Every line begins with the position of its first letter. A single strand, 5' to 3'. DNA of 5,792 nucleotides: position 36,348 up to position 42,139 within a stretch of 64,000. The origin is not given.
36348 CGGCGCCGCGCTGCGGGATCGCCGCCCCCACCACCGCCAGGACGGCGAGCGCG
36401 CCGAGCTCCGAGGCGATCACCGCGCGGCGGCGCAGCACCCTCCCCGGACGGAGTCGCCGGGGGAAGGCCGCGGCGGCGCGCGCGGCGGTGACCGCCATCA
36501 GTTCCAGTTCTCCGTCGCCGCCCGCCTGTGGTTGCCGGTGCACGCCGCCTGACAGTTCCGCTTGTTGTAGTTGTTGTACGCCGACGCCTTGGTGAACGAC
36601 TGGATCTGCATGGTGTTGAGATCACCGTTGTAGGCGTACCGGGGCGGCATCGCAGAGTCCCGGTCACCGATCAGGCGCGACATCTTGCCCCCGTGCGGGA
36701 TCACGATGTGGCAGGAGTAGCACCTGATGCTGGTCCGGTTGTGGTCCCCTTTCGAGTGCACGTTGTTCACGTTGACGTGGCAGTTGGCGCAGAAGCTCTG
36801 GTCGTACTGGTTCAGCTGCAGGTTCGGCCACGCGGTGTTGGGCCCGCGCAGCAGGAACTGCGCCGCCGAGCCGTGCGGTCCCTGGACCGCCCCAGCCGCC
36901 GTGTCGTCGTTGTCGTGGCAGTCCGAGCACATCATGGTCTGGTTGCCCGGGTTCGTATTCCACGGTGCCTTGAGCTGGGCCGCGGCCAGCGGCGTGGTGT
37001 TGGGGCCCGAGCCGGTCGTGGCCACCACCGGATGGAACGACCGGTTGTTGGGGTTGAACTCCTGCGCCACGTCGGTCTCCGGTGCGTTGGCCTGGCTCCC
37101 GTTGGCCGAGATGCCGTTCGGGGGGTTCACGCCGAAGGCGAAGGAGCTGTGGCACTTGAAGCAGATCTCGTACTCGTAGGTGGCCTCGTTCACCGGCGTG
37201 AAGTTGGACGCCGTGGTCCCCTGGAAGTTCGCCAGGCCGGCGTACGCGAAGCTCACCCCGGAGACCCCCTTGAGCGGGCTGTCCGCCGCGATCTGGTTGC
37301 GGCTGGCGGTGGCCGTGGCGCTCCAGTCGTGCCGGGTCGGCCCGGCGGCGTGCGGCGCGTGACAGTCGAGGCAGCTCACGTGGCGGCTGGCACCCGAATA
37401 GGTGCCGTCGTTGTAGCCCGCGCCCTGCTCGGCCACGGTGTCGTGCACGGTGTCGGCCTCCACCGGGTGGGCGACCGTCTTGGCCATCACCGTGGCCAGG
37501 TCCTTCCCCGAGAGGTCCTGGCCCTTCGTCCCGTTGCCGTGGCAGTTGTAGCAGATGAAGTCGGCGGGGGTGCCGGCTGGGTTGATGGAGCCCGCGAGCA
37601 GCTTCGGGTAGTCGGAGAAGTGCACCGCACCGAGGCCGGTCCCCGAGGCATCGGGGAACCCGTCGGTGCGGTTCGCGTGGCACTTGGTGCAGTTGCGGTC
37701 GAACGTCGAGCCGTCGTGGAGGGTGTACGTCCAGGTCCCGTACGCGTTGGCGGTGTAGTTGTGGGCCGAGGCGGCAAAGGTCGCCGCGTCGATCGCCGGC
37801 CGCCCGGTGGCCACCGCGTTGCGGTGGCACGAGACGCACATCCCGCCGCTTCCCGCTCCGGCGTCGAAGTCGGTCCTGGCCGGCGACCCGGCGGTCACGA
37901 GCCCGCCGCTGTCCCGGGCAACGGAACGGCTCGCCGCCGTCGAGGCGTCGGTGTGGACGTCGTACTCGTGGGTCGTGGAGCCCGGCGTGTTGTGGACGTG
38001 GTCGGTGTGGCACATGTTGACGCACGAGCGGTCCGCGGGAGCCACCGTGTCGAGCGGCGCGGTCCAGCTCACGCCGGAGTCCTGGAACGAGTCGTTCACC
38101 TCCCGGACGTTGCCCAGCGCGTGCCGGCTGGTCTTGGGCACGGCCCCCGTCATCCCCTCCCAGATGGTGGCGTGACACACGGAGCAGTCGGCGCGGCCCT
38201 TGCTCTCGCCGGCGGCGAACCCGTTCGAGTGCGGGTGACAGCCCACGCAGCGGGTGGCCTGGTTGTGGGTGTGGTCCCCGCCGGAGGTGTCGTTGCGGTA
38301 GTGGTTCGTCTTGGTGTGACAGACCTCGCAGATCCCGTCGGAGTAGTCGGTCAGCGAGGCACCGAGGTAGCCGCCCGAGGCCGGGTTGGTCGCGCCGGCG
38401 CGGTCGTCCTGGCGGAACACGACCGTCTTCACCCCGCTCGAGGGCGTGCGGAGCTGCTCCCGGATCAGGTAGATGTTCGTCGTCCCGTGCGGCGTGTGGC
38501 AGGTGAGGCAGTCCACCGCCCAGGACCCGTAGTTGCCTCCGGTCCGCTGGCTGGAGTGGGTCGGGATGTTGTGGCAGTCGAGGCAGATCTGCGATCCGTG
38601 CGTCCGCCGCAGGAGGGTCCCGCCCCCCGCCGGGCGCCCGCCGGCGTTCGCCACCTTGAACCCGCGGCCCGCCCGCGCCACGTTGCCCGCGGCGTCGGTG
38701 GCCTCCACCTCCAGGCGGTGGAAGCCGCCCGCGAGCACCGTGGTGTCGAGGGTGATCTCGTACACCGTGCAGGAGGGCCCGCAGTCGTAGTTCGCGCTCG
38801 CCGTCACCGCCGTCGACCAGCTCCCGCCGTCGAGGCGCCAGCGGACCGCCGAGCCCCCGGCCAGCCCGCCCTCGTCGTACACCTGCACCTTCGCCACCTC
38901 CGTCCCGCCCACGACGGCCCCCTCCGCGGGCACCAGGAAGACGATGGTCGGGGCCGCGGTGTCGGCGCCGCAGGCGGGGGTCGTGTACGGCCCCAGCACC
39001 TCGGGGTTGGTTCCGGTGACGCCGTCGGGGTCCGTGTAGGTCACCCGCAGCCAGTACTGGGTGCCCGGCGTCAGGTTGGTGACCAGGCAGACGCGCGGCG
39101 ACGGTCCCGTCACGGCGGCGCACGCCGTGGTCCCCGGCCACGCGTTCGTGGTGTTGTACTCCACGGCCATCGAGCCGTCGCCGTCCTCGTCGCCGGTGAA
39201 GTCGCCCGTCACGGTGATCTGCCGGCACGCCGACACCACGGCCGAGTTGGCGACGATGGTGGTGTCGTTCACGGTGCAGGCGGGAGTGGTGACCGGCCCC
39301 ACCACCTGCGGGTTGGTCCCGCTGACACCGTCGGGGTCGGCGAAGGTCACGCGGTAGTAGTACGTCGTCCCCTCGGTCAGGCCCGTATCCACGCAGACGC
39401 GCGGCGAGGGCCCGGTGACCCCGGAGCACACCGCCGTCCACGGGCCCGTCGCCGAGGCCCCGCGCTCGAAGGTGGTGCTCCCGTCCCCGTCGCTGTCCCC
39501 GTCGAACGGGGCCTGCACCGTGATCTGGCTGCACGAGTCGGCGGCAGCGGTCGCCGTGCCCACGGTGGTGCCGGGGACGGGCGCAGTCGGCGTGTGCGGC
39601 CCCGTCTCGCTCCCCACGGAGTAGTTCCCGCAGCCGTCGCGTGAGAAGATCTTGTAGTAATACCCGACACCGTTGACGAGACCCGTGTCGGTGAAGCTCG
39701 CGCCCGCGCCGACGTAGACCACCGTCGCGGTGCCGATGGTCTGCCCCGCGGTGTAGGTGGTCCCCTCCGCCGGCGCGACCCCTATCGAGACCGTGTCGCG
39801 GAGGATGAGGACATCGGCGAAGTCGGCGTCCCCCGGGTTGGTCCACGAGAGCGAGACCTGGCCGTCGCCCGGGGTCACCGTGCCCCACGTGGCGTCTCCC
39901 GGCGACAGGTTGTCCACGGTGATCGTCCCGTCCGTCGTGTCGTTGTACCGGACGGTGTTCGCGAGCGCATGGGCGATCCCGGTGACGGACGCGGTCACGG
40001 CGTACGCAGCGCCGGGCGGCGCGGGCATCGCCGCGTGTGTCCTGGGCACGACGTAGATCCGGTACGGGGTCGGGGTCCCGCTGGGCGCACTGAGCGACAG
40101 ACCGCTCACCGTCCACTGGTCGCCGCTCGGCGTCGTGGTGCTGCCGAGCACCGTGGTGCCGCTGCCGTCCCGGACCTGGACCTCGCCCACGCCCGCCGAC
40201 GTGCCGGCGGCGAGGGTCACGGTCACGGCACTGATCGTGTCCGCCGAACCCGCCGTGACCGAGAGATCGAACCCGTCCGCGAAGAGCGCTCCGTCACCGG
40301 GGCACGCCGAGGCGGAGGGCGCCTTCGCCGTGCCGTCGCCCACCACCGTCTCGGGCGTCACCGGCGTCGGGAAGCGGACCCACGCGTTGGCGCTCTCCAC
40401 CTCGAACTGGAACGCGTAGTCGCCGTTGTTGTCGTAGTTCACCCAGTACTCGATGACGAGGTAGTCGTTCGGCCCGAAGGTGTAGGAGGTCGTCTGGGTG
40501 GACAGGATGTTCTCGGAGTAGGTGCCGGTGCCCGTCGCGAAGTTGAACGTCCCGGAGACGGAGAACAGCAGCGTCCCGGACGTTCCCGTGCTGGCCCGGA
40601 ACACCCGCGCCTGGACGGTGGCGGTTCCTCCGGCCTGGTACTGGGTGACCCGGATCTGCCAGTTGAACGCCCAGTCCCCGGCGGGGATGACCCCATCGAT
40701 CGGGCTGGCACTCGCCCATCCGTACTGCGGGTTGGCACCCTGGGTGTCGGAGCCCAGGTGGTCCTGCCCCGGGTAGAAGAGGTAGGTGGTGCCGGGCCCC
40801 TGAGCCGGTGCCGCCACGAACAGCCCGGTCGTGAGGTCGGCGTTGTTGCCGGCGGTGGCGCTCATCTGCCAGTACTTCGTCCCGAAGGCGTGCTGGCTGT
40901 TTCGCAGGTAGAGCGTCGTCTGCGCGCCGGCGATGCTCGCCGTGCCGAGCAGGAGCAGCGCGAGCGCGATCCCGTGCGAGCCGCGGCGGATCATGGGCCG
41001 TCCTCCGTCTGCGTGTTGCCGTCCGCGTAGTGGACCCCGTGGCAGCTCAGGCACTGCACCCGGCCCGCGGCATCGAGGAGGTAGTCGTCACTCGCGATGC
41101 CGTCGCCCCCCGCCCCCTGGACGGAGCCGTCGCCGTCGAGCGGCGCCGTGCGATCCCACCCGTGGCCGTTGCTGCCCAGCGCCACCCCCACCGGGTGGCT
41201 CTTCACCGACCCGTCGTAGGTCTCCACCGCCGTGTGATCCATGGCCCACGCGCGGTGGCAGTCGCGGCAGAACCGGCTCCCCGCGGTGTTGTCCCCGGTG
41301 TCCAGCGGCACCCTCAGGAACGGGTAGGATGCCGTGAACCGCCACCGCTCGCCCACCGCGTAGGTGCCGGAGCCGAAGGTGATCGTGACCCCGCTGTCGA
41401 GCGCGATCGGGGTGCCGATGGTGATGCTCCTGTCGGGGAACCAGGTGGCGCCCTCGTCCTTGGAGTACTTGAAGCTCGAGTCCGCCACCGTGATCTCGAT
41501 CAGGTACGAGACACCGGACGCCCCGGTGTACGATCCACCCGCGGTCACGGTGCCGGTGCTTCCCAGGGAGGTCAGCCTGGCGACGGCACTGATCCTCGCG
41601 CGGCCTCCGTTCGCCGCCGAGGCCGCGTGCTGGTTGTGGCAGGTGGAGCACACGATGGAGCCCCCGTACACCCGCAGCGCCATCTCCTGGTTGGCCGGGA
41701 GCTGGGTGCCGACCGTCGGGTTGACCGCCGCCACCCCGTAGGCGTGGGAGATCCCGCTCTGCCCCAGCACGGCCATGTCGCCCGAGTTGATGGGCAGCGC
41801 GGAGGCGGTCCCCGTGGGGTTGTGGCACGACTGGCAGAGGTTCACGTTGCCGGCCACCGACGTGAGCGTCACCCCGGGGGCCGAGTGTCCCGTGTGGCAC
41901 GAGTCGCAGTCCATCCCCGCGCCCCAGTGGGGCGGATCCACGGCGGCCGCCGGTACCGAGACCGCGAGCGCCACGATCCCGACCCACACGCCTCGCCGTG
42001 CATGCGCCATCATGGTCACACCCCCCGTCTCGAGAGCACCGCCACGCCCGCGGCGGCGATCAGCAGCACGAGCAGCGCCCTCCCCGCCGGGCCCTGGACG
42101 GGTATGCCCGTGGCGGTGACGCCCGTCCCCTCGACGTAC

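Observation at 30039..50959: Five near-consensus sigma-54 promoters placed exactly in front of the cytochrome-island transcription units, with the cognate NtrC-type activator encoded in the middle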

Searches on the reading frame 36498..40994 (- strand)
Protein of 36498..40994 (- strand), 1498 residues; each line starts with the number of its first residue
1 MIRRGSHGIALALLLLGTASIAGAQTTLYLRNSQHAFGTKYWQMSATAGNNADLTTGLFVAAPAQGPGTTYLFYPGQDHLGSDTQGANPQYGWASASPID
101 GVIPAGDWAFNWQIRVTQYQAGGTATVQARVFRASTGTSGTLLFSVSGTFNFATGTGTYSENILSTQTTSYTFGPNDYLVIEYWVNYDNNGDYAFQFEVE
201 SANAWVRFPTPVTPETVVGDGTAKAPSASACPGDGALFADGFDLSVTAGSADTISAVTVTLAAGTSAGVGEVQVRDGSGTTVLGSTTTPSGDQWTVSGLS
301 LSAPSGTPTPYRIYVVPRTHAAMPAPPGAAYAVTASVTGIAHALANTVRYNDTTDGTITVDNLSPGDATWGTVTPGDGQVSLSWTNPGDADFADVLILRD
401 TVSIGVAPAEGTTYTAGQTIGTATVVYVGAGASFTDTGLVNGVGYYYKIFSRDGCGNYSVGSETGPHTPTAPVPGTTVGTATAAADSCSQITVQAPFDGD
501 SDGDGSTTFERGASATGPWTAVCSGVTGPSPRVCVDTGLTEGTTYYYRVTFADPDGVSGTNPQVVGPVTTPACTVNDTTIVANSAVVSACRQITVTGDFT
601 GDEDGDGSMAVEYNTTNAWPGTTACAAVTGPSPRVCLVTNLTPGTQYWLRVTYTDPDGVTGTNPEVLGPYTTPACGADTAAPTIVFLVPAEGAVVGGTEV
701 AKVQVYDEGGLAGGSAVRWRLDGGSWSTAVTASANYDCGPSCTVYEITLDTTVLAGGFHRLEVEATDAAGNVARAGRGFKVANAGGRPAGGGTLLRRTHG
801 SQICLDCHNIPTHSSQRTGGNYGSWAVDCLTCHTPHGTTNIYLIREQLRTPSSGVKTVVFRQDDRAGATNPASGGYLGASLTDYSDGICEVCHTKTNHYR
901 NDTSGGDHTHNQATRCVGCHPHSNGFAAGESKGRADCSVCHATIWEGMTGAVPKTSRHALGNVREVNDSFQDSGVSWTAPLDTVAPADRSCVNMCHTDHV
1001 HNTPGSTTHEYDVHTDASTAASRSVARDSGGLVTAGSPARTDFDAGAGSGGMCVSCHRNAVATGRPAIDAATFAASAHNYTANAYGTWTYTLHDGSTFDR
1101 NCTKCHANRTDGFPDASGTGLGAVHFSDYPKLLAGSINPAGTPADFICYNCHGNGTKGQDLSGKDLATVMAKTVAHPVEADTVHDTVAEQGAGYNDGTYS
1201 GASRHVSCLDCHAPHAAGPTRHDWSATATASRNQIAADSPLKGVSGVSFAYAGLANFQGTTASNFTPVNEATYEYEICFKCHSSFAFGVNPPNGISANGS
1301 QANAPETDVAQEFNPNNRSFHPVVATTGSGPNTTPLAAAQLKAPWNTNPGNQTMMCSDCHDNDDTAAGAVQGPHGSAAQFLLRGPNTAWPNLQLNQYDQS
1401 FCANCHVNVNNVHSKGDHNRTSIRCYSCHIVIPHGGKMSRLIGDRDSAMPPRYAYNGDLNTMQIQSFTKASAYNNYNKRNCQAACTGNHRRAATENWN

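Call 16: search_protein_families(library=pfam, proteins=[window:36498-40994:-], max_evalue=0.01)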
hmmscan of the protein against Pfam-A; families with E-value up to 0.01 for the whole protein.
window:36498-40994:- (1498 aa): 4 families
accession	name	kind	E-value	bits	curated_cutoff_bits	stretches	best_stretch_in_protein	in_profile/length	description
PF09699.15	Paired_CXXCH_1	-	1.6e-11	44.1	20.6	0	1100-1154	7-38/41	Doubled CXXCH motif (Paired_CXXCH_1)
PF14522.11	Cytochrome_C7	-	9.9e-09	35.4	24.8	1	887-941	14-66/67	Cytochrome c7 and related cytochrome c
PF16656.11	Pur_ac_phosph_N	-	4.4e-05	24.4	30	0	537-552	66-81/93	Purple acid Phosphatase, N-terminal domain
PF00041.27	fn3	-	7.7e-05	23.3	25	0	611-652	34-67/84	Fibronectin type III domain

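Call 43: search_protein_families(library=ncbifam, proteins=[window:36498-40994:-], max_evalue=0.001)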
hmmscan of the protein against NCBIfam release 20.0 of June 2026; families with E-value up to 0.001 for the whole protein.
window:36498-40994:- (1498 aa): 2 families
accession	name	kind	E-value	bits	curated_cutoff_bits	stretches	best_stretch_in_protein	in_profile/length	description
TIGR03508.1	decahem_SO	subfamily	9.8e-08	31.8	192.2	0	1141-1222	30-111/258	DmsE family decaheme c-type cytochrome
TIGR03153.1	cytochr_NrfH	equivalog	8e-06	26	134.2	0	1394-1486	23-113/138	cytochrome c nitrite reductase small subunit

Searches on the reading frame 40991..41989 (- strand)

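Call 16: search_protein_families(library=pfam, proteins=[window:40991-41989:-], max_evalue=0.01)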
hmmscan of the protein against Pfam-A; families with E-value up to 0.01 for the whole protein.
window:40991-41989:- (332 aa): 5 families
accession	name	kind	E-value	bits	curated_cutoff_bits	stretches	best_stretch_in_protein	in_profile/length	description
PF09699.15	Paired_CXXCH_1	-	4.4e-11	42.7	20.6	1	25-59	6-39/41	Doubled CXXCH motif (Paired_CXXCH_1)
PF14537.11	Cytochrom_c3_2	-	2.2e-08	34.9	25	1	24-57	56-79/79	Cytochrome c3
PF14522.11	Cytochrome_C7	-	0.00011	22.4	24.8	0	25-62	13-54/67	Cytochrome c7 and related cytochrome c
PF22113.1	Mtrc-MtrF_II-IV_dom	-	0.00064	19.7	30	0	27-127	8-97/176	Outer membrane cytochrome MtrC/MtrF-like, domains II/IV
PF24445.1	DUF7564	-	0.0059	17.4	32.2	0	239-259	24-44/76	Family of unknown function (DUF7564)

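Call 43: search_protein_families(library=ncbifam, proteins=[window:40991-41989:-], max_evalue=0.001)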
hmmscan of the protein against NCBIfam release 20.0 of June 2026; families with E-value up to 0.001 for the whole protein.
window:40991-41989:- (332 aa): 3 families
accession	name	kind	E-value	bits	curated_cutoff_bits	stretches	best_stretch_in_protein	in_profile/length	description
TIGR01905.1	paired_CXXCH_1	subfamily_domain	1.2e-10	41.1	25.2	1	25-57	6-37/41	doubled CXXCH domain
TIGR03508.1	decahem_SO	subfamily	3.8e-07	29.8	192.2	0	25-63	189-226/258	DmsE family decaheme c-type cytochrome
NF041028.1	decahem_GSU2203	exception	2.8e-06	26.8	325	0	21-60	121-159/317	GSU2203 family decaheme c-type cytochrome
